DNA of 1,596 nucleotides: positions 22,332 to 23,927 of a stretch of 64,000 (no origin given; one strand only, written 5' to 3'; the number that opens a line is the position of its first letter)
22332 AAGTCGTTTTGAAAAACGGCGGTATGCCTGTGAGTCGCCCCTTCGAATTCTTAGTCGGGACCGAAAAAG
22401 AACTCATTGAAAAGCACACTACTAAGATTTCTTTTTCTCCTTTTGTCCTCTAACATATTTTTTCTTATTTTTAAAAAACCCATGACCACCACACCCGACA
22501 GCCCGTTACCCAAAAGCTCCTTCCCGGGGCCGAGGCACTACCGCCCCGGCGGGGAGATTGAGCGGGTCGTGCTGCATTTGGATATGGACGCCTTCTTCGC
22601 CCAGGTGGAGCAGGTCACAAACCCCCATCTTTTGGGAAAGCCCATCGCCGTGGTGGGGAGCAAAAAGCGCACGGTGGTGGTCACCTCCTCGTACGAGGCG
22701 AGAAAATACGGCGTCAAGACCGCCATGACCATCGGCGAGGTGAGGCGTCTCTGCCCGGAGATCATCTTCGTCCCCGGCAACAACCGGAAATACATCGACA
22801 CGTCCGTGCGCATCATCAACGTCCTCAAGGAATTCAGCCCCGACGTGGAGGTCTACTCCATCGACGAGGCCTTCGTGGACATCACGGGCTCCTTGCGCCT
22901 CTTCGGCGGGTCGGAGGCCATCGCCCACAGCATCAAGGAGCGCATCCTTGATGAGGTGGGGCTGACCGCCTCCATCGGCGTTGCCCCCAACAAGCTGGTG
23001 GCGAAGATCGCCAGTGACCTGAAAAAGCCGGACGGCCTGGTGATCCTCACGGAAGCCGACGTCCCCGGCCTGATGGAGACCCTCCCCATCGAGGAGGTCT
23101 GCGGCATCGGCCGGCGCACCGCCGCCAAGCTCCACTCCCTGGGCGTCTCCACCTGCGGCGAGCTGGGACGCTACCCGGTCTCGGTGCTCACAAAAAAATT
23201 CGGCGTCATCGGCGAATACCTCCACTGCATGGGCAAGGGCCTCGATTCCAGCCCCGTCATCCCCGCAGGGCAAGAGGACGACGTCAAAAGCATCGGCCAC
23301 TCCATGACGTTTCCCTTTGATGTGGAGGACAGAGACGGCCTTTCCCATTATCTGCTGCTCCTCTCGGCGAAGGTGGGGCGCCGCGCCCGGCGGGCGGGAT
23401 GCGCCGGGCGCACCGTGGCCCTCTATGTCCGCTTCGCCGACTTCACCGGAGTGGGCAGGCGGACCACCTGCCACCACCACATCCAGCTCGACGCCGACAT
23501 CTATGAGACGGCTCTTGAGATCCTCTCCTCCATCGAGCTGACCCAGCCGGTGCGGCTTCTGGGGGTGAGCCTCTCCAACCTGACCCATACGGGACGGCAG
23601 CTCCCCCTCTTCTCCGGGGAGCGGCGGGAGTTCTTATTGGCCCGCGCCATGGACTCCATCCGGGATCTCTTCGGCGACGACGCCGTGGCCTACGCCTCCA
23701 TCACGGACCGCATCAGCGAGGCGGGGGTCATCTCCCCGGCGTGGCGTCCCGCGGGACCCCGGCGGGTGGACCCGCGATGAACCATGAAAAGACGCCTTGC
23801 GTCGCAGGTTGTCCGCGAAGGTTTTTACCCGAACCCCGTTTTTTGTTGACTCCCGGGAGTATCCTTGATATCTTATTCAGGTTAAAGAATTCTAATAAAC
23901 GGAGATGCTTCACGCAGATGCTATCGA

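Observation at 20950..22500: Second AT-rich island: a 407-aa orphan protein wedged immediately upstream of dinB, preceded by perfect palindromes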

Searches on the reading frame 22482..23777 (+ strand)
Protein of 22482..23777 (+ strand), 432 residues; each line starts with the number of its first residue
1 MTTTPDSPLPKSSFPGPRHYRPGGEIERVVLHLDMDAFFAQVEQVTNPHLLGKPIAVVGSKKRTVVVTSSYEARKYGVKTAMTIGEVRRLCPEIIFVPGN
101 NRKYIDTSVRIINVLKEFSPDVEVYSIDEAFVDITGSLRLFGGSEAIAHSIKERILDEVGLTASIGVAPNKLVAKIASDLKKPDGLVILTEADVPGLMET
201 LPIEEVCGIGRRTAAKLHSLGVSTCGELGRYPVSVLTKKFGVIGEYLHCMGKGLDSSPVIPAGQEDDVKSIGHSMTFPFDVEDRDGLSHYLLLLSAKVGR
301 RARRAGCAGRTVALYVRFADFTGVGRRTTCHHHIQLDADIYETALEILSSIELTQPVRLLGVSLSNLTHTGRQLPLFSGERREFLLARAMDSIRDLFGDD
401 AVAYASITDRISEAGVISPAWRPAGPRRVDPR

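Call 7: search_protein_families(library=pfam, proteins=[window:22482-23777:+], max_evalue=0.01)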
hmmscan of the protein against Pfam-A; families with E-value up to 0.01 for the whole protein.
window:22482-23777:+ (432 aa): 5 families
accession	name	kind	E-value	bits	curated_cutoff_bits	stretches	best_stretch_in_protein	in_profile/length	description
PF00817.25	IMS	-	1.4e-54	184.5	23.2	1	33-179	1-148/148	impB/mucB/samB family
PF11799.13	IMS_C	-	1.9e-26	93.1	20.7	1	269-375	2-108/109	impB/mucB/samB family C-terminal domain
PF21999.2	IMS_HHH_1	-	4.4e-09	37.1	27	1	208-255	5-53/53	DNA polymerase-iota, thumb domain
PF11798.14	IMS_HHH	-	8.1e-09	35.7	24.4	1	192-222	2-32/32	IMS family HHH motif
PF21704.3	POLH-Rev1_HhH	-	0.0065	17.1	27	0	201-254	1-56/56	DNApol eta/Rev1, HhH motif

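Call 35: find_related_loci(query=window:22482-23777:+, collection=genome_contigs, flank=6000)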
Query window:22482-23777:+ (432 aa) in genome_contigs; peptide patterns used: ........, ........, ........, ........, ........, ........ (x = any residue, [..] = any of these).
409 stretches matched a pattern; 262 encode a relative of the query (tblastn E <= 1e-3); the best 80 are kept; 80 distinct loci.
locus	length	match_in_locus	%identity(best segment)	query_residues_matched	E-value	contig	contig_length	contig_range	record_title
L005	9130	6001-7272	68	9-432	0e+0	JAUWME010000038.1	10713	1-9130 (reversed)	MAG: Candidatus Zymogenus sp. isolate CSMAG_2390 CSMAG_2390_k141_987073_length_10713_cov_6.0000, whole genome shotgun se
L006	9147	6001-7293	68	6-432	0e+0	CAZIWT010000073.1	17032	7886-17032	MAG TPA_asm: uncultured Thermodesulfobacteriota bacterium isolate binchicken_co334_237 genome assembly, contig: NODE_581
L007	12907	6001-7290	66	9-432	0e+0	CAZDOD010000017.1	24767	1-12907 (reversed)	MAG TPA_asm: uncultured Thermodesulfobacteriota bacterium isolate binchicken_co129_644 genome assembly, contig: NODE_550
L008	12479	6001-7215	49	26-430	7e-124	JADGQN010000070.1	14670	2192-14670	MAG: Syntrophobacterales bacterium isolate Chersky.21_67 contig-100_1468, whole genome shotgun sequence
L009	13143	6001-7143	46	30-409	3e-101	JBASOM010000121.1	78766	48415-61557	MAG: Tepidanaerobacteraceae bacterium isolate MFD13476_ilm_asm_bin3 k127_45127, whole genome shotgun sequence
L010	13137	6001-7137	45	30-407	4e-98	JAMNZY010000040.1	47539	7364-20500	MAG: Bacillota bacterium isolate Bin_60 Bin_60_scaffold_1001, whole genome shotgun sequence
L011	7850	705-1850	44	27-407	8e-98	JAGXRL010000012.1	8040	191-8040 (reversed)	MAG: Candidatus Latescibacterota bacterium isolate CROMO_A_102 c_000000000717, whole genome shotgun sequence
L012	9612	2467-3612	44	27-407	4e-97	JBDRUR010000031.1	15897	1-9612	MAG: candidate division WOR-3 bacterium isolate SZTDM-2_201709_bins_141 SZTDM-2_201709_bins_141_scaffold_31, whole genom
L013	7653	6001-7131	43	27-402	2e-96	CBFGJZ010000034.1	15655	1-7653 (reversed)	MAG: candidate division WOR-3 bacterium isolate SZTDM_202302_bins_70.1 genome assembly, contig: NODE_34_length_15655_cov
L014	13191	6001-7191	42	27-421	1e-92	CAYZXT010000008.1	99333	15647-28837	MAG TPA_asm: uncultured Elusimicrobia sp. isolate SRP323723_co1_143 genome assembly, contig: NODE_191_length_99333_cov_7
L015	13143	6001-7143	42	30-409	1e-90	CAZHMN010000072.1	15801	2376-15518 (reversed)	MAG TPA_asm: uncultured bacterium isolate binchicken_co19_508 genome assembly, contig: NODE_6043_length_15801_cov_8.4028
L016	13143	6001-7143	42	30-409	1e-89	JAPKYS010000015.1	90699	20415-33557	MAG: bacterium isolate LacPavin_0920_SED3_MAG_51_16 LacPavin_0920_SED3_scaffold_3474952, whole genome shotgun sequence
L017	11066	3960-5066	40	26-391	1e-88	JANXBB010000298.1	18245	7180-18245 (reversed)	MAG: candidate division WOR-3 bacterium isolate SKYB20 k141_116165, whole genome shotgun sequence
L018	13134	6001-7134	41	30-406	2e-88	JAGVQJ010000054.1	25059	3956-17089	MAG: Calditrichaeota bacterium isolate DeMMO3_2 c_000000049089, whole genome shotgun sequence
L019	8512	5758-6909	42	27-410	4e-88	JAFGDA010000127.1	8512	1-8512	MAG: Actinomycetota bacterium isolate Zod_Metabat.1146 k87_7628378, whole genome shotgun sequence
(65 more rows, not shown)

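Call 44: search_protein_families(library=pfam, proteins=[L005:4378-5859:+, L006:5057-5914:+, L005:4112-4360:+, L005:7499-8215:+], max_evalue=0.05)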
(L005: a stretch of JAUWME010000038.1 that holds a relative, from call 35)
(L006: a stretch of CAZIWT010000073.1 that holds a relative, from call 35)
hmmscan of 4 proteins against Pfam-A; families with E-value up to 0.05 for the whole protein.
L005:4378-5859:+ (494 aa): 11 families
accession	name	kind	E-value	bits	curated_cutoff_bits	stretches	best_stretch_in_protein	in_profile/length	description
PF18733.6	HEPN_LA2681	-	1.7e-74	250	27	1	281-485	4-194/204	LA2681-like HEPN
PF00515.34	TPR_1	-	1.5e-09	37.7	27.8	1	126-157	3-34/34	Tetratricopeptide repeat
PF07719.23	TPR_2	-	1.4e-06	28.4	27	1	126-156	3-33/34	Tetratricopeptide repeat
PF13181.12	TPR_8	-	4.5e-05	23.7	25.7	1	126-156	3-33/34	Tetratricopeptide repeat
PF13176.12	TPR_7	-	0.00032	21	27.9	1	127-155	2-30/36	Tetratricopeptide repeat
PF13424.12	TPR_12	-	0.0024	18.5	30.1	1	125-154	46-75/77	Tetratricopeptide repeat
PF18730.6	HEPN_Cthe2314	-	0.0031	18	27.1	1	340-436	51-124/174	Cthe_2314-like HEPN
PF13431.12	TPR_17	-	0.0089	16.7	24.4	0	146-170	1-25/34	Tetratricopeptide repeat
PF13414.12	TPR_11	-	0.012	15.7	26.8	0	138-156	8-26/42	TPR repeat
PF06878.16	Pkip-1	-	0.033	14.7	25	0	8-83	49-123/163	Pkip-1 protein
PF13374.12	TPR_10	-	0.047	14.2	27.5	0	126-153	4-31/42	Tetratricopeptide repeat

L006:5057-5914:+ (286 aa): 1 family
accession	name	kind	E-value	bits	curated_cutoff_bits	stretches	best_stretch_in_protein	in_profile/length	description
PF09549.16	RE_Bpu10I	-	9.2e-24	84.7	25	1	87-260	1-175/218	Bpu10I restriction endonuclease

L005:4112-4360:+ (83 aa): 2 families
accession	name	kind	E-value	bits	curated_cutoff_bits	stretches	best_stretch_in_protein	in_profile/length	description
PF20114.4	DUF6504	-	6.9e-07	29.9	24.2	1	4-45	5-50/103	Domain of unknown function (DUF6504)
PF11225.14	DUF3024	-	0.0027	18.3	24.9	1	25-78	33-88/112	Domain of unknown function (DUF3024)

L005:7499-8215:+ (239 aa): 0 families

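Call 45: search_protein_families(library=padloc, proteins=[L005:4378-5859:+, L006:5057-5914:+, L005:4112-4360:+], max_evalue=0.05)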
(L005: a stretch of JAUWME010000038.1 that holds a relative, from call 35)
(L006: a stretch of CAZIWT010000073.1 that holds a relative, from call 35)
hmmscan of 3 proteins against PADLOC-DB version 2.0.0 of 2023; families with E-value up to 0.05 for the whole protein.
L005:4378-5859:+ (494 aa): 2 families
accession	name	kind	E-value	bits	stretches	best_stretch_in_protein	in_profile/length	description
PDLC02970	SP_VI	-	0.0079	14.6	1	39-103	7-60/68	-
PDLC01169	TPR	-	0.02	12.3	0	126-162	111-147/252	TPR repeats containing protein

L006:5057-5914:+ (286 aa): 0 families

L005:4112-4360:+ (83 aa): 0 families

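Call 50: find_related_loci(query=A3, collection=metagenome_contigs, flank=8000)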
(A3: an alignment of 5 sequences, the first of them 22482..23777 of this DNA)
Query A3 (432 aa) in metagenome_contigs; peptide patterns used: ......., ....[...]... (x = any residue, [..] = any of these).
600 stretches matched a pattern (row limit reached: there are more); 573 encode a relative of the query (tblastn E <= 1e-3); the best 80 are kept; 80 distinct loci.
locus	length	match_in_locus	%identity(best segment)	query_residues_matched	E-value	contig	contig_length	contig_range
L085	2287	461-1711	49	18-432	3e-138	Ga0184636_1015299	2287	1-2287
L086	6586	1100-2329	49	28-425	1e-129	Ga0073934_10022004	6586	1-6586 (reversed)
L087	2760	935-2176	50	17-430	2e-133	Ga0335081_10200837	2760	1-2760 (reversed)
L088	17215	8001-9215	48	26-432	4e-124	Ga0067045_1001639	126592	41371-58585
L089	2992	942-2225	48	9-430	1e-128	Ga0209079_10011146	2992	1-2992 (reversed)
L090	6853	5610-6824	47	26-432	3e-122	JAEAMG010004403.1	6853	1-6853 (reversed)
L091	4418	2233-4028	48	27-426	2e-119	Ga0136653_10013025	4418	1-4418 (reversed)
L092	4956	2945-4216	47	6-429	4e-118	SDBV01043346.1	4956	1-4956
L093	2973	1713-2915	46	29-430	2e-118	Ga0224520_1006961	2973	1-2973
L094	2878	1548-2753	46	26-427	9e-118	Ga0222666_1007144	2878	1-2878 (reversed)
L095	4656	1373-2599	46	20-430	1e-113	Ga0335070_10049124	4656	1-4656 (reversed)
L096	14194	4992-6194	46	28-428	1e-111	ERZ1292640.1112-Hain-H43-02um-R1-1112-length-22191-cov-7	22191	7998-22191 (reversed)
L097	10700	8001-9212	53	27-430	1e-137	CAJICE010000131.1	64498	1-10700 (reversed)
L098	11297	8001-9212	40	18-408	3e-93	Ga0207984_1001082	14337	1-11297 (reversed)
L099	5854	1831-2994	42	21-410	2e-91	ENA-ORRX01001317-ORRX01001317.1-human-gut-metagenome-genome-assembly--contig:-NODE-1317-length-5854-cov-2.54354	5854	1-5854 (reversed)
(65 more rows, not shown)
